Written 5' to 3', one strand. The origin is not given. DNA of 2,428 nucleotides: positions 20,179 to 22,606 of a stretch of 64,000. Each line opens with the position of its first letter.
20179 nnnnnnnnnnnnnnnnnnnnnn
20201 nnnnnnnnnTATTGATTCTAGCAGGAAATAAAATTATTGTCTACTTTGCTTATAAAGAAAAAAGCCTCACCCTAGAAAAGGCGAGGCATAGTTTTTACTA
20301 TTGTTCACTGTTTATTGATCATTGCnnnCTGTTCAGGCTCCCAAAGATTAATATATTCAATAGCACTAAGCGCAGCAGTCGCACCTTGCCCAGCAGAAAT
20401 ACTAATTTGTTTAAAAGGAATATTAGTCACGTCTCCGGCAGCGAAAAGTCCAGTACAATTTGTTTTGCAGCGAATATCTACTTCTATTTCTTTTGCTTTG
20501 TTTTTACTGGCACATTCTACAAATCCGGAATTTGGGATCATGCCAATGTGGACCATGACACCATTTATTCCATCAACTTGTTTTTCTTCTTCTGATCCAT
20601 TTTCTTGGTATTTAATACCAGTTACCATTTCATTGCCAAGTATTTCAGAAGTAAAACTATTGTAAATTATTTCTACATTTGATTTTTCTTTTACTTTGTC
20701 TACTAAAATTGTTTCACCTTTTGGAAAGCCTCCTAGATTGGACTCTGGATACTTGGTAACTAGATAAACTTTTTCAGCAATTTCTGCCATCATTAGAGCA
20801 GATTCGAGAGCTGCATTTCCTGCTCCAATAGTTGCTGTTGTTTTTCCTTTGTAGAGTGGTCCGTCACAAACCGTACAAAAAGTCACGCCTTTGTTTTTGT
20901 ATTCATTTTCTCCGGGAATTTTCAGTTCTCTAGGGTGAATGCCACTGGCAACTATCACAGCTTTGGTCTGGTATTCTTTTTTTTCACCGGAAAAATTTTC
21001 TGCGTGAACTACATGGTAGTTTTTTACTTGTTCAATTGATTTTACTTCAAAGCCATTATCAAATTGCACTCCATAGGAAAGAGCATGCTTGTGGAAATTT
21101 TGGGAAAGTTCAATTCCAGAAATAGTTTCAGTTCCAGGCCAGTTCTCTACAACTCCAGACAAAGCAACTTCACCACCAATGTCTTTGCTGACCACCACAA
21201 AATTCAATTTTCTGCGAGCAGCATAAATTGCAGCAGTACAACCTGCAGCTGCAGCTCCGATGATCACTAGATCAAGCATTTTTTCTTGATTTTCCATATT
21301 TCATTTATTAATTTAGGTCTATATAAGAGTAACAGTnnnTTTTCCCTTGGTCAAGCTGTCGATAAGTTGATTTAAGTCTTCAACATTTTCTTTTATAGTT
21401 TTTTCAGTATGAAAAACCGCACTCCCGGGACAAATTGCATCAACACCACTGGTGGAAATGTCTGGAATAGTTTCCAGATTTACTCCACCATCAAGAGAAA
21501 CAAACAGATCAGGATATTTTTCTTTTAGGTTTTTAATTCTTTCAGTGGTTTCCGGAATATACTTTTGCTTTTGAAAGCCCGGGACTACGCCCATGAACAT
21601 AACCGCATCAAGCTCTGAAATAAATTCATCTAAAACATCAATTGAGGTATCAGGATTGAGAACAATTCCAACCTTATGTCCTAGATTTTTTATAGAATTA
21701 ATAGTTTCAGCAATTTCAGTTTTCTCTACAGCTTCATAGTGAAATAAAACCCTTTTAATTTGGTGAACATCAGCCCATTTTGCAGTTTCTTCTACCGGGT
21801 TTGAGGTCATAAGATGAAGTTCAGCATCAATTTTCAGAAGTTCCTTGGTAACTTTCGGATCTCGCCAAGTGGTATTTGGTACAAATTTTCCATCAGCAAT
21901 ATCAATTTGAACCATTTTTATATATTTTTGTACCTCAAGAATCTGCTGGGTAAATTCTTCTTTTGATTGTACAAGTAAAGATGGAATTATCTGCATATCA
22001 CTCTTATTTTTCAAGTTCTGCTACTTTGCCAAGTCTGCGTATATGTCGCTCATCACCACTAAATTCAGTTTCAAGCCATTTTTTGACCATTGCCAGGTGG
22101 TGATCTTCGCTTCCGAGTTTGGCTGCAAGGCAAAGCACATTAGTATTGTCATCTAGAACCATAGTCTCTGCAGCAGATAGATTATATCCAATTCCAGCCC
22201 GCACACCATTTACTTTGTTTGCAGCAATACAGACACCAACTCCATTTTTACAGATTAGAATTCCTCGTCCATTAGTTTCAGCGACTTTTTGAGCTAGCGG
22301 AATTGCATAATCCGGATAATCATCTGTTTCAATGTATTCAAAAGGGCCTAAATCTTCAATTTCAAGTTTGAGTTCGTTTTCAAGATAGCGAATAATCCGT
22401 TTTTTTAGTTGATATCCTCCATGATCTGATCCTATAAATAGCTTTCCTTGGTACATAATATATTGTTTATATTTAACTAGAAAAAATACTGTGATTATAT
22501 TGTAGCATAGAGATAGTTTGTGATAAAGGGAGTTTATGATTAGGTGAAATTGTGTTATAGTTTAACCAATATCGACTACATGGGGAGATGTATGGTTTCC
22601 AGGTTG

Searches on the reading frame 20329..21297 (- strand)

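Call 79: search_protein_families(library=pfam, proteins=[window:20329-21297:-], max_evalue=0.001)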
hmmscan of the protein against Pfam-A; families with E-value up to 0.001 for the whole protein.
window:20329-21297:- (323 aa): 7 families
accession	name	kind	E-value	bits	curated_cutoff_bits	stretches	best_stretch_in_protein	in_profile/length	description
PF07992.20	Pyr_redox_2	-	1e-36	127.3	26.1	1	9-294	2-280/291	Pyridine nucleotide-disulphide oxidoreductase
PF13738.12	Pyr_redox_3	-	4.4e-14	52.9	30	1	57-288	76-305/305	Pyridine nucleotide-disulphide oxidoreductase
PF00070.33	Pyr_redox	-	5.7e-10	40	22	1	155-231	3-80/82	Pyridine nucleotide-disulphide oxidoreductase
PF00890.30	FAD_binding_2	-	5.1e-08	33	20.4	1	9-43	1-37/414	FAD binding domain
PF01266.30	DAO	-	5.6e-08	33.1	27.9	0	9-42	1-35/353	FAD dependent oxidoreductase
PF12831.13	FAD_oxidored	-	5.1e-05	23.2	27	0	9-45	1-39/416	FAD dependent oxidoreductase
PF03486.20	HI0933_like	-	0.00099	19.1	50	0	9-48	2-43/244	HI0933-like protein Rossmann domain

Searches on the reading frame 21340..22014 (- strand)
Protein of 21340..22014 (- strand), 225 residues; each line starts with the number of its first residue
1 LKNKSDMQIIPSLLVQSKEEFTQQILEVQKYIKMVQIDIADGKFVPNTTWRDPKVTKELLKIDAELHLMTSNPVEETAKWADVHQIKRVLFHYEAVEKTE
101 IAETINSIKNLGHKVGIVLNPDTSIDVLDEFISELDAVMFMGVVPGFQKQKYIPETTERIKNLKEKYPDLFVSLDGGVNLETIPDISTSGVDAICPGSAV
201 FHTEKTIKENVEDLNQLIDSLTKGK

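Call 79: search_protein_families(library=pfam, proteins=[window:21340-22014:-], max_evalue=0.001)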
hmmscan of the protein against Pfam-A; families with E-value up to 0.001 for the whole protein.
window:21340-22014:- (225 aa): 2 families
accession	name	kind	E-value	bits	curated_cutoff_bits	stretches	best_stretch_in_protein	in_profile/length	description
PF00834.25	Ribul_P_3_epim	-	1.6e-42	145.6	21.1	1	9-201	2-198/198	Ribulose-phosphate 3 epimerase family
PF01729.25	QRPTase_C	-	0.0003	21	23.1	1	151-201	108-159/169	Quinolinate phosphoribosyl transferase, C-terminal domain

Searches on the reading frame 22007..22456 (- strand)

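Call 79: search_protein_families(library=pfam, proteins=[window:22007-22456:-], max_evalue=0.001)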
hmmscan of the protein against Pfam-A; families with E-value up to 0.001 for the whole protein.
window:22007-22456:- (150 aa): 1 family
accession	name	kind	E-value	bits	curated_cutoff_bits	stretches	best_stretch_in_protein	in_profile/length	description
PF02502.23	LacAB_rpiB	-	1.3e-40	139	24.7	1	7-144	2-137/138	Ribose/Galactose Isomerase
